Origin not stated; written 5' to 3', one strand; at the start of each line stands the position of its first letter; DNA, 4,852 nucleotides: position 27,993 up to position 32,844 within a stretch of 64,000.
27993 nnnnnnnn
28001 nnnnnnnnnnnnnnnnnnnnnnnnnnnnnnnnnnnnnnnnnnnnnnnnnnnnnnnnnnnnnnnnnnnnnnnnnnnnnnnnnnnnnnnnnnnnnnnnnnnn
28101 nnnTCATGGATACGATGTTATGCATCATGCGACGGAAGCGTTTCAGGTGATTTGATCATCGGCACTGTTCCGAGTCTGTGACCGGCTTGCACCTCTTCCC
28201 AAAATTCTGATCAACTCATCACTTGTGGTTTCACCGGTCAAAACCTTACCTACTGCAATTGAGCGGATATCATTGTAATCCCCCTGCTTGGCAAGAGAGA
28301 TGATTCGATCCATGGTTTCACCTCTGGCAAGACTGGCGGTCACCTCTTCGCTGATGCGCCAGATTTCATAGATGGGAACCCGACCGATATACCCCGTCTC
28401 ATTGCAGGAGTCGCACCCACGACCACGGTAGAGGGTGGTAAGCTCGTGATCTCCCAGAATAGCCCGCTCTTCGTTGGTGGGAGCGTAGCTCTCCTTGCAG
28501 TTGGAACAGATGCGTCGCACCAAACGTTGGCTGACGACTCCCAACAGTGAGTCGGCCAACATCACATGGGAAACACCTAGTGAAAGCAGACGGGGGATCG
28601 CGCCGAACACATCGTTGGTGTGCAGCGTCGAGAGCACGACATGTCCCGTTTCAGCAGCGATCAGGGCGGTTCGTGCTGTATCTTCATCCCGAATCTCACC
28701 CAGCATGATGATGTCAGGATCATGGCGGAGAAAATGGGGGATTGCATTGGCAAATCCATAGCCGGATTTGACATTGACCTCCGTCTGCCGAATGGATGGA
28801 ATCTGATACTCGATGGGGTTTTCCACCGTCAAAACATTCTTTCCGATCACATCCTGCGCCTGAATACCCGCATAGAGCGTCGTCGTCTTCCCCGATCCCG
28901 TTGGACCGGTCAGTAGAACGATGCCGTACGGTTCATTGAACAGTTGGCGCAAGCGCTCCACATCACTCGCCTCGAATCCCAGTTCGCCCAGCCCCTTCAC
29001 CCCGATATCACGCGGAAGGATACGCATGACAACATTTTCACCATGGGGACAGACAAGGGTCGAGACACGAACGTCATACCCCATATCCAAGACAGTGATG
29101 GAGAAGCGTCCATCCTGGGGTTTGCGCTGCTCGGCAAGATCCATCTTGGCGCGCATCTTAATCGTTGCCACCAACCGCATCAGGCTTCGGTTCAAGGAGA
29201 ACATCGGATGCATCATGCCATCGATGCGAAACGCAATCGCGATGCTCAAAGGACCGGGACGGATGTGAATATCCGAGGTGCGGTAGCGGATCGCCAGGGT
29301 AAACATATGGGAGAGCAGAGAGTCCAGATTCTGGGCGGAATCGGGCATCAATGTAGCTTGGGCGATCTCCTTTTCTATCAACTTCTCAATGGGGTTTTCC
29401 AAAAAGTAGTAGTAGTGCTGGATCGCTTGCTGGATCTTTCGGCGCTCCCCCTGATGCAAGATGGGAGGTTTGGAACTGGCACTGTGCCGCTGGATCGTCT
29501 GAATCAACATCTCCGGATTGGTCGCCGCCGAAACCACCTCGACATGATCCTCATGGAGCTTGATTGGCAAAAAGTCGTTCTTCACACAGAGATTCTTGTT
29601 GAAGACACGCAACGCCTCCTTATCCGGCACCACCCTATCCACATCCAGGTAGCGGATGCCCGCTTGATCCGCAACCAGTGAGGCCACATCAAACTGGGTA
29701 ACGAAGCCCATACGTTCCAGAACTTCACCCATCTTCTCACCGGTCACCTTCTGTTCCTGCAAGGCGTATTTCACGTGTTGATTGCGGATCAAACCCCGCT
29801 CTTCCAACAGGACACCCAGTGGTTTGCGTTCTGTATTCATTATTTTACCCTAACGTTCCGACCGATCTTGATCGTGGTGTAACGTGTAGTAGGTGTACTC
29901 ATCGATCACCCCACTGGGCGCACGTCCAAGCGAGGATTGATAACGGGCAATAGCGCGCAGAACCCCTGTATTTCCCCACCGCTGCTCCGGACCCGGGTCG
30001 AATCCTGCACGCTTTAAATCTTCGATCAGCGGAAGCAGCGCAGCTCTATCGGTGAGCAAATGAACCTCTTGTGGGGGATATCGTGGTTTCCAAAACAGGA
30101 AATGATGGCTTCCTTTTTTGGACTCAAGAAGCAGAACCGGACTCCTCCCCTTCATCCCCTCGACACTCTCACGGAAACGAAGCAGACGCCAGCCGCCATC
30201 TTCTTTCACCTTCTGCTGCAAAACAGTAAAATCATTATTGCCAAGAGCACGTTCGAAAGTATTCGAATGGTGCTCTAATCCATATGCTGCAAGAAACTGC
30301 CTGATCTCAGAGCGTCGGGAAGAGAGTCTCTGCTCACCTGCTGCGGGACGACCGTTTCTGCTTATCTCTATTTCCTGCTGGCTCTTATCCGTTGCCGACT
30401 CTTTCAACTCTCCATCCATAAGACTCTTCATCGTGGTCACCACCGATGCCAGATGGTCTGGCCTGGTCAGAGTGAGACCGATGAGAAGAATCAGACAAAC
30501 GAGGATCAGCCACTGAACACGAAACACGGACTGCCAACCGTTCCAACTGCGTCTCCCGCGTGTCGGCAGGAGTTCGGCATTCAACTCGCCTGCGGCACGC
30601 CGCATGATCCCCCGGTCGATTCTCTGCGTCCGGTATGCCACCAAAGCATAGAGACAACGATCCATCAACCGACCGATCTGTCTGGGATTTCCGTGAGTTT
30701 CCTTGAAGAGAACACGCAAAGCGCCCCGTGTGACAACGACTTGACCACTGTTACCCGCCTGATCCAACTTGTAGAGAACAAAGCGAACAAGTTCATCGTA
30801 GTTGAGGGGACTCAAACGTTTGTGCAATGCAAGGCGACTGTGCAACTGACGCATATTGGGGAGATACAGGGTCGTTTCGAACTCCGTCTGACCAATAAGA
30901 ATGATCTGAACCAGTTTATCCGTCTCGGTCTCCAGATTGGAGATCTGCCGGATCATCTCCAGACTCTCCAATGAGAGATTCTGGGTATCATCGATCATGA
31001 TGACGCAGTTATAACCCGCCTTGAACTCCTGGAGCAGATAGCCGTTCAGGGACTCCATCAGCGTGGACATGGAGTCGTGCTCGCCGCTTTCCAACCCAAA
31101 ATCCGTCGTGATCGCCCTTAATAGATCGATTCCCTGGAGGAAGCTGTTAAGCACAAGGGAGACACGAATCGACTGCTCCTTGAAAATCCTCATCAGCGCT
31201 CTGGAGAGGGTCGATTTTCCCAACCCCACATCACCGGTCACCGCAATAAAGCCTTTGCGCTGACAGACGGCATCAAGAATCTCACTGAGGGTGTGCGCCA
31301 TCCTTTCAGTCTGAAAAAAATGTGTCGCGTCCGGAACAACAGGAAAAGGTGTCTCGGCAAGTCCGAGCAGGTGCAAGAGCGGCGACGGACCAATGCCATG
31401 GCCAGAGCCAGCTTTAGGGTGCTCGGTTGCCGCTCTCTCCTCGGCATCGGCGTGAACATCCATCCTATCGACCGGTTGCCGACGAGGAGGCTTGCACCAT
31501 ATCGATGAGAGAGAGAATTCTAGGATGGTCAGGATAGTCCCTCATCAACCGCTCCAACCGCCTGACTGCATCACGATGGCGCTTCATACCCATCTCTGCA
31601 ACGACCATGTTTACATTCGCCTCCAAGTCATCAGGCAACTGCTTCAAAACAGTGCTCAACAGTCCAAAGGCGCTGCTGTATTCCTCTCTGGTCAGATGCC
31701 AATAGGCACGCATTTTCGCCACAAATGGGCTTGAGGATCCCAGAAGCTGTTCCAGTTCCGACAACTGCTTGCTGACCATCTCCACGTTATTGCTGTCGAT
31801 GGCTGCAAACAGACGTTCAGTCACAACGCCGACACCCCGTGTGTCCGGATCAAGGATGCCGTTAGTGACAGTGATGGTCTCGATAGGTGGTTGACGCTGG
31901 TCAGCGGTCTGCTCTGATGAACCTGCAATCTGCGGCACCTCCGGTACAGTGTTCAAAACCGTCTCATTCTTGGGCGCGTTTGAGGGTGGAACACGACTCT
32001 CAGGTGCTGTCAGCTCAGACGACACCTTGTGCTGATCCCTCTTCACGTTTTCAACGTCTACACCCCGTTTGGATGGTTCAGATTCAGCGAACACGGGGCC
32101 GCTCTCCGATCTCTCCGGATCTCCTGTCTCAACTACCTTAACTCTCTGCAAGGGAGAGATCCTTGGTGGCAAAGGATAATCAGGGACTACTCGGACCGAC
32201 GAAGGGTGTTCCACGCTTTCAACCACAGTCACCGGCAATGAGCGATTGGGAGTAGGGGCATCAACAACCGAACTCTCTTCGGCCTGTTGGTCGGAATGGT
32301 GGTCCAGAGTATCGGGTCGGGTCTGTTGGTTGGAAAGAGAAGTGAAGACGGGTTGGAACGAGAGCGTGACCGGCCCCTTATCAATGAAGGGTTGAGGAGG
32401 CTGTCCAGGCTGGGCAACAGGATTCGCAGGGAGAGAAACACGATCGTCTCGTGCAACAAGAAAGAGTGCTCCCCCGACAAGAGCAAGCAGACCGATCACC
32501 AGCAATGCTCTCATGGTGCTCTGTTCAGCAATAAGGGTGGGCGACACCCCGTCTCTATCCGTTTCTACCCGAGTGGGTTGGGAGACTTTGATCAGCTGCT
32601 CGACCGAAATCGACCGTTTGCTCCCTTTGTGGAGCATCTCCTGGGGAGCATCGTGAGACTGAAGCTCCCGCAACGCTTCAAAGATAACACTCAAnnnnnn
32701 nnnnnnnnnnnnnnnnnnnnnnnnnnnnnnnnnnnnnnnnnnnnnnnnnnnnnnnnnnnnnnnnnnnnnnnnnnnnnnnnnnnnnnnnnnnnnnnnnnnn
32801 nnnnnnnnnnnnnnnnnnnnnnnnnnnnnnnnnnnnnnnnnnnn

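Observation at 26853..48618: Type IV filament locus mixing MSHA and T2SS hallmarks, in two divergent operons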

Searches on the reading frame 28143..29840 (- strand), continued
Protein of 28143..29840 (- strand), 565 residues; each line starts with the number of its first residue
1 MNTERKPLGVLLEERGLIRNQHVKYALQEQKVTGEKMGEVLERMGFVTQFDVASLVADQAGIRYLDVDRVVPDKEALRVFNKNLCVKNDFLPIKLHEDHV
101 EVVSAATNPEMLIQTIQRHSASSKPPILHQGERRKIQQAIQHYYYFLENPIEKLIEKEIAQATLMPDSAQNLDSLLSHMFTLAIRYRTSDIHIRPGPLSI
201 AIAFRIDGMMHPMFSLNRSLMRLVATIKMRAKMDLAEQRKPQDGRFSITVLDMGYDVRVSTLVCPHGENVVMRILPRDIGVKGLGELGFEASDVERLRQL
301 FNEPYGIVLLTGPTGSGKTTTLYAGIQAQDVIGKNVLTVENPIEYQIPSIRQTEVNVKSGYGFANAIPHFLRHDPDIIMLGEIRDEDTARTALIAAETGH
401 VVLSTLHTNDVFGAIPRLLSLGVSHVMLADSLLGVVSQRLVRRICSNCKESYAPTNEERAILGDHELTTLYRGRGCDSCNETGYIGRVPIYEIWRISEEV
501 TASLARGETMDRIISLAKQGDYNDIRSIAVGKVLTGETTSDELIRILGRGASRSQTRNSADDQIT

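Call 95: find_encoding_contigs(protein=P0100, flank=10000, max_places=1)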
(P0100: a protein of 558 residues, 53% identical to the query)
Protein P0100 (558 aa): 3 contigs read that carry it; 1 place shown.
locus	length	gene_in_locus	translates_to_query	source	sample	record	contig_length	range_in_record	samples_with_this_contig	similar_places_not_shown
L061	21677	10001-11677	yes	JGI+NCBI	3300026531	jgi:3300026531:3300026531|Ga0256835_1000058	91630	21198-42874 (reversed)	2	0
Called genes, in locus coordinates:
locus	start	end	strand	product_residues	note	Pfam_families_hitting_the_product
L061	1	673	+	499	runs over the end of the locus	PF00989:PAS (weak), PF13188:PAS_8 (weak), PF00512:HisKA, PF02518:HATPase_c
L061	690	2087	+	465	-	PF00072:Response_reg, PF00158:Sigma54_activat, PF14532:Sigma54_activ_2, PF00004:AAA (weak), PF07724:AAA_2 (weak), PF07728:AAA_5, PF25601:AAA_lid_14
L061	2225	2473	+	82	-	-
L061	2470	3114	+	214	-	PF07963:N_methyl (weak)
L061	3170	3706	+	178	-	-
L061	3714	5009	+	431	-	-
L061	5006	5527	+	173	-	-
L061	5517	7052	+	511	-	PF07660:STN (weak), PF00263:Secretin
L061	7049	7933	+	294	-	PF13174:TPR_6 (faint), PF14559:TPR_19 (weak), PF04733:Coatomer_E (weak), PF13428:TPR_14 (weak), PF14559:TPR_19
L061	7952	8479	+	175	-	-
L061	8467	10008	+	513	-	PF13191:AAA_16, PF13245:AAA_19 (weak), PF13401:AAA_22, PF01471:PG_binding_1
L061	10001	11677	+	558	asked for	PF05157:MshEN, PF00437:T2SSE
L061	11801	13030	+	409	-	PF00482:T2SSF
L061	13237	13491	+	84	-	PF00578:AhpC-TSA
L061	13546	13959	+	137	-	PF00578:AhpC-TSA, PF08534:Redoxin (weak), PF10417:1-cysPrx_C (weak)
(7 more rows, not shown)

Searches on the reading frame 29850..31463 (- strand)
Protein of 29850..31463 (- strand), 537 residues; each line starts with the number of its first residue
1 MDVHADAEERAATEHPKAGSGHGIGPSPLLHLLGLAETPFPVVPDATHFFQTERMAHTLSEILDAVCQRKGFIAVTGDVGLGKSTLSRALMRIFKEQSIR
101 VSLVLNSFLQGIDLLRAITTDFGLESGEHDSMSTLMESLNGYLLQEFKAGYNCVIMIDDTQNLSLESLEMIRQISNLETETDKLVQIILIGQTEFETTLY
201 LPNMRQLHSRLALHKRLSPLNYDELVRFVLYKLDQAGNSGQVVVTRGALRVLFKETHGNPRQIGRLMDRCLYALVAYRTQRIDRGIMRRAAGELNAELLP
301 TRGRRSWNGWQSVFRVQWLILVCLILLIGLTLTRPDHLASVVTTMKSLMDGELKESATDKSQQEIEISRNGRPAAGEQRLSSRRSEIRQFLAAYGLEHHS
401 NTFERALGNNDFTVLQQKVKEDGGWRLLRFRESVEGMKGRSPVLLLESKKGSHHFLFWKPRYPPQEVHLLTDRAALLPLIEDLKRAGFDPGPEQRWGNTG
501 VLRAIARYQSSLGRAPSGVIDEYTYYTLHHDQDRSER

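Call 3: search_protein_families(library=pfam, proteins=[window:29850-31463:-], max_evalue=0.01)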
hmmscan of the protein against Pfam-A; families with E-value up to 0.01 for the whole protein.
window:29850-31463:- (537 aa): 7 families
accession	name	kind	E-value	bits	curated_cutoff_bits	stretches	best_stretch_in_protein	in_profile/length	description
PF13401.12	AAA_22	-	4.1e-22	79.3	27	1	69-199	4-130/130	AAA domain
PF13191.12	AAA_16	-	8.3e-08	33.3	32.6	1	57-180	10-161/167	AAA ATPase domain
PF20703.3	nSTAND1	-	0.00061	20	27.1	1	45-238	12-205/379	Novel STAND NTPase 1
PF01471.23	PG_binding_1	-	0.00085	19.9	23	1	482-527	11-56/57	Putative peptidoglycan binding domain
PF00931.28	NB-ARC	-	0.0011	18.7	23.5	1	54-161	3-110/248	NB-ARC domain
PF02367.23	TsaE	-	0.0044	17.4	26.6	1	53-96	4-47/128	Threonylcarbamoyl adenosine biosynthesis protein TsaE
PF20720.3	nSTAND3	-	0.0061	16.7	27.2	0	66-107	13-53/155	Novel STAND NTPase 3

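Call 5: search_protein_families(library=ncbifam, proteins=[window:29850-31463:-], max_evalue=0.01)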
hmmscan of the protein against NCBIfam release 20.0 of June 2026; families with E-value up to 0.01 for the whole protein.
window:29850-31463:- (537 aa): 4 families
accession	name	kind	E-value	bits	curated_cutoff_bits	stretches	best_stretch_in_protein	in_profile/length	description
TIGR03015.1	pepcterm_ATPase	hypoth_equivalog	2e-56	191.4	324.5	1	34-295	7-267/269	XrtA/PEP-CTERM system-associated ATPase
NF041923.1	QatA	equivalog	0.001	17.8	600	0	237-268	343-374/628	Qat anti-phage system ATPase QatA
TIGR04520.1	ECF_ATPase_1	equivalog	0.0029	17.1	315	1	58-102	17-60/269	energy-coupling factor transporter ATPase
NF006746.0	PRK09270.1-5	subfamily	0.0062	15.5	250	0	59-103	9-54/210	nucleoside/nucleotide kinase family protein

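Call 41: search_solved_structures(query=window:29850-31463:-, max_evalue=1)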
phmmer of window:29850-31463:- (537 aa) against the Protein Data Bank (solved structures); distinct sequences matched with E-value up to 1: 5.
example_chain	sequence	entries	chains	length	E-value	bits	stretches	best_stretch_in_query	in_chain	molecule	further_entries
4huq_A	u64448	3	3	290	0.5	12.3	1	48-98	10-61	Energy-coupling factor transporter ATP-binding protein EcfA 1 | Energy-coupling factor transporter ATP-binding protein EcfA2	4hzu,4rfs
9kym_B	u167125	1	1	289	0.51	12.3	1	48-98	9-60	Energy-coupling factor transporter ATP-binding protein EcfA2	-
6geb_A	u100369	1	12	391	0.76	11.7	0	60-98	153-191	DotB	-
4c2c_A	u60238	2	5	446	0.95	11.4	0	483-532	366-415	CARBOXY-TERMINAL PROCESSING PROTEASE CTPB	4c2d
4c2f_A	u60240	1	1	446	0.96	11.4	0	483-532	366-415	CARBOXY-TERMINAL PROCESSING PROTEASE CTPB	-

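Call 48: search_dna_similar(query=window:29850-31463:-, collection=plasmids, mode=protein, max_rows=40, max_evalue=1e-10)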
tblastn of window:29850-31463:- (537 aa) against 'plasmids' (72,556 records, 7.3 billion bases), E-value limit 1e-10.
Records with a match: 33; places in all: 34; records where one place covers at least 80% of the query: 0.
Best place of each record, by identity: <60% 33.
By first word of the organism name: Roseobacter 4; Nitratidesulfovibrio 4; Thioclava 4; Rhodovulum 3; Rhizobium 2; Ruegeria 2; Aeromonas 1; Ideonella 1; Legionella 1; Jannaschia 1; and 10 more.
By predicted mobility (MOB-suite, as given by PLSDB): non-mobilizable 30; mobilizable 3.
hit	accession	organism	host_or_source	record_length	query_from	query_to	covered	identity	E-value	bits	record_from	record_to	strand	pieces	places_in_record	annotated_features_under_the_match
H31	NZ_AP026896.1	Aeromonas caviae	Microbe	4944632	31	316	53%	32.9%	4e-36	151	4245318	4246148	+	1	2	none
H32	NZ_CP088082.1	Ideonella dechloratans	Cell culture,Activated sludge, ...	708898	10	294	53%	32.3%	6e-34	144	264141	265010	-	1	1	AAA family ATPase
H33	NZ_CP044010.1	Rhizobium sp. BG6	Prosopis cineraria,pure bacterial ...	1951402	34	280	46%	32.7%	6e-25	117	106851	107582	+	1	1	none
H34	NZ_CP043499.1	Rhizobium grahamii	Prosopis cineraria,pure bacterial ...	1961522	34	280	46%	32.7%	6e-25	117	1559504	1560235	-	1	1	none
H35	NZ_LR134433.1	Legionella adelaidensis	environmental,Cooling tower water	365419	35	277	45%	32.5%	3e-23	112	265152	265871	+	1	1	AAA family ATPase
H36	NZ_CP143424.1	Roseobacter litoralis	Fucus vesiculosus var. spiralis,cell ...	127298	33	279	46%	31.5%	1e-26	122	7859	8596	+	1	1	AAA family ATPase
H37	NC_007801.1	Jannaschia sp. CCS1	-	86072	33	299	50%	29.0%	2e-21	106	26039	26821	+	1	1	AAA family ATPase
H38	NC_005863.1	Nitratidesulfovibrio vulgaris str. Hildenborough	-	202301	32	263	43%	33.2%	2e-32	139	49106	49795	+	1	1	XrtA/PEP-CTERM system-associated ATPase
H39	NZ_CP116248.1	Nitratidesulfovibrio vulgaris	swine finishing facility waste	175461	32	263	43%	33.2%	2e-32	139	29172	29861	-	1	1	XrtA/PEP-CTERM system-associated ATPase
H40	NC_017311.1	Nitratidesulfovibrio vulgaris RCH1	-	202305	32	263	43%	33.2%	2e-32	139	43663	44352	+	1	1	XrtA/PEP-CTERM system-associated ATPase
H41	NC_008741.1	Nitratidesulfovibrio vulgaris DP4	-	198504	32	263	43%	33.2%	3e-32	139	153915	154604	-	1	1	XrtA/PEP-CTERM system-associated ATPase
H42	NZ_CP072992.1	Loktanella salsilacus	-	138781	32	276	46%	31.3%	2e-27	125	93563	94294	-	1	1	AAA family ATPase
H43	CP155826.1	Thioclava sp. 'Guangxiensis'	Bruguiera gymnorhiza,pure ...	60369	33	283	47%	30.4%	2e-25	118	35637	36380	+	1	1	AAA family ATPase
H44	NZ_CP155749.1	Sphingomonas parapaucimobilis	Chinese cabbage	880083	33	298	50%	28.5%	3e-26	121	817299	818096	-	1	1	AAA family ATPase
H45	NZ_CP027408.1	Roseobacter denitrificans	Environment,seaweed, Enteromorpha linza ...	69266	33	279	46%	30.6%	2e-24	115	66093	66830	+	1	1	AAA family ATPase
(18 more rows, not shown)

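Call 49: get_annotated_region(hit=H31, flank=4000)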
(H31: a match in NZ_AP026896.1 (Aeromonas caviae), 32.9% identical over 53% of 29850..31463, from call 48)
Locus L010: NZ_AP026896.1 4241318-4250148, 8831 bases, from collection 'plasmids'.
description: Aeromonas caviae strain KAM479 plasmid pKAM479_3, complete sequence
organism: Aeromonas caviae (NCBI taxid 648)
taxonomy: Bacteria; Pseudomonadota; Gammaproteobacteria; Aeromonadales; Aeromonadaceae; Aeromonas; Aeromonas caviae
host: -; source: Microbe; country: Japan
typing (MOB-suite, as given by PLSDB): non-mobilizable
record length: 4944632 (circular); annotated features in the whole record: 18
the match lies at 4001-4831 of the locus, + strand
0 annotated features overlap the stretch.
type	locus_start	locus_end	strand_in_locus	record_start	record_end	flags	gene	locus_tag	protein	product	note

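Call 63: search_protein_families(library=pfam, proteins=[L010:3920-5635:+, L010:5635-6318:+], max_evalue=0.01)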
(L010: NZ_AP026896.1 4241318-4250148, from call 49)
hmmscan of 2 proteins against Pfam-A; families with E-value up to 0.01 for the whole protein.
L010:3920-5635:+ (571 aa): 15 families
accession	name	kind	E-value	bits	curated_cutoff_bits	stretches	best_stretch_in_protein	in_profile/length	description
PF13401.12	AAA_22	-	1.4e-29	103.5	27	1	66-195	4-130/130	AAA domain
PF21327.3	GspA_C39-like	-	1.9e-14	54.3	27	1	364-460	2-97/97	GspA, peptidase C39-like domain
PF13191.12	AAA_16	-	4.6e-12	47.2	32.6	1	46-180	2-164/167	AAA ATPase domain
PF01471.23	PG_binding_1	-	9e-11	42.2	23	1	477-530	3-56/57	Putative peptidoglycan binding domain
PF00004.35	AAA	-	3.7e-06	27.9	21.2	1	70-207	1-127/131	ATPase family associated with various cellular activities (AAA)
PF13604.12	AAA_30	-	0.00021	21.5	27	1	63-226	14-163/191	AAA domain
PF14532.12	Sigma54_activ_2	-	0.00026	21.7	25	1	70-209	24-130/138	Sigma-54 interaction domain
PF07728.20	AAA_5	-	0.00029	21.3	22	1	70-173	2-93/139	AAA domain (dynein-related subfamily)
PF05621.17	TniB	-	0.00047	20.1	22.4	1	70-208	38-180/189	Bacterial TniB protein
PF13245.12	AAA_19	-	0.00063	20.4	25.1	0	69-187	13-124/134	AAA domain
PF20720.3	nSTAND3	-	0.0014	18.8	27.2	1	68-100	18-51/155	Novel STAND NTPase 3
PF02367.23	TsaE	-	0.0023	18.3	26.6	1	65-95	19-49/128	Threonylcarbamoyl adenosine biosynthesis protein TsaE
PF13173.12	AAA_14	-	0.0035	17.8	27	1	70-218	5-125/129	AAA domain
PF09848.15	SLFN-g3_helicase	-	0.0061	16.3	24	0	70-161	4-93/354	Schlafen group 3, DNA/RNA helicase domain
PF12775.13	AAA_7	-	0.0094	15.9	25.8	0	70-103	36-69/181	P-loop containing dynein motor region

L010:5635-6318:+ (227 aa): 2 families
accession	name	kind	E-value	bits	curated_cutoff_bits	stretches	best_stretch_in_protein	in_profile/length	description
PF16537.11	T2SSB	-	3e-21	75.3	28.4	1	162-220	1-59/60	Type II secretion system protein B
PF23893.1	Y4YQ_C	-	0.0039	17.4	27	0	181-218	14-52/53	Uncharacterised protein Y4YQ C-terminal domain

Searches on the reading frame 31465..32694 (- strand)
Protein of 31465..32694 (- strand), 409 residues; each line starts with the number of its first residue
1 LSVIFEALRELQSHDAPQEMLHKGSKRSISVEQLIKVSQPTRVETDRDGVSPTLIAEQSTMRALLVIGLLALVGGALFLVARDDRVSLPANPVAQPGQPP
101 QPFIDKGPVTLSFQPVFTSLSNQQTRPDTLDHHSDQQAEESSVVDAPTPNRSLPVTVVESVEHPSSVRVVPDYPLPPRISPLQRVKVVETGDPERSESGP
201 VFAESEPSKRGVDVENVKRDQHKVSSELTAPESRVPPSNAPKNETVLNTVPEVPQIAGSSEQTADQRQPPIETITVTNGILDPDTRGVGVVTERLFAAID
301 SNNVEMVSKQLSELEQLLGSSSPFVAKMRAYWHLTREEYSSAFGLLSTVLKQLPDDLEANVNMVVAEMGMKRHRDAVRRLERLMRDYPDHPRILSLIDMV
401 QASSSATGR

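Call 3: search_protein_families(library=pfam, proteins=[window:31465-32694:-], max_evalue=0.01)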
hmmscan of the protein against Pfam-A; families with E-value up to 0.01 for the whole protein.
window:31465-32694:- (409 aa): 3 families
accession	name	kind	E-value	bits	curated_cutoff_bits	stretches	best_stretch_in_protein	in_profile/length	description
PF14559.12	TPR_19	-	8.8e-08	32.8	25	1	336-396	4-64/68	Tetratricopeptide repeat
PF13428.12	TPR_14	-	0.0003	21.6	23.5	0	365-394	9-38/44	Tetratricopeptide repeat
PF04733.20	Coatomer_E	-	0.0053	16.7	21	1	322-393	200-272/290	Coatomer epsilon subunit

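Call 5: search_protein_families(library=ncbifam, proteins=[window:31465-32694:-], max_evalue=0.01)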
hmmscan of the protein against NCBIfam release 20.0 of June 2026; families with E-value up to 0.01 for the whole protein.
window:31465-32694:- (409 aa): 4 families
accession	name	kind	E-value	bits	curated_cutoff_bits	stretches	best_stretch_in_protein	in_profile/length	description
NF052400.1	M48_BAM_BepA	equivalog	0.00087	18.2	570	1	297-403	316-421/483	beta-barrel assembly-enhancing protease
NF040959.1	MamA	equivalog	0.0013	18.2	200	1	333-396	47-110/204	magnetosome protein MamA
TIGR02917.1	PEP_TPR_lipo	equivalog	0.0019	16.1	312.2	1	334-397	306-369/899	XrtA/PEP-CTERM system TPR-repeat protein PrsT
NF052415.1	T3SS_chap_SctY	equivalog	0.0057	17.2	70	0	328-386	11-69/106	type III secretion apparatus assembly chaperone SctY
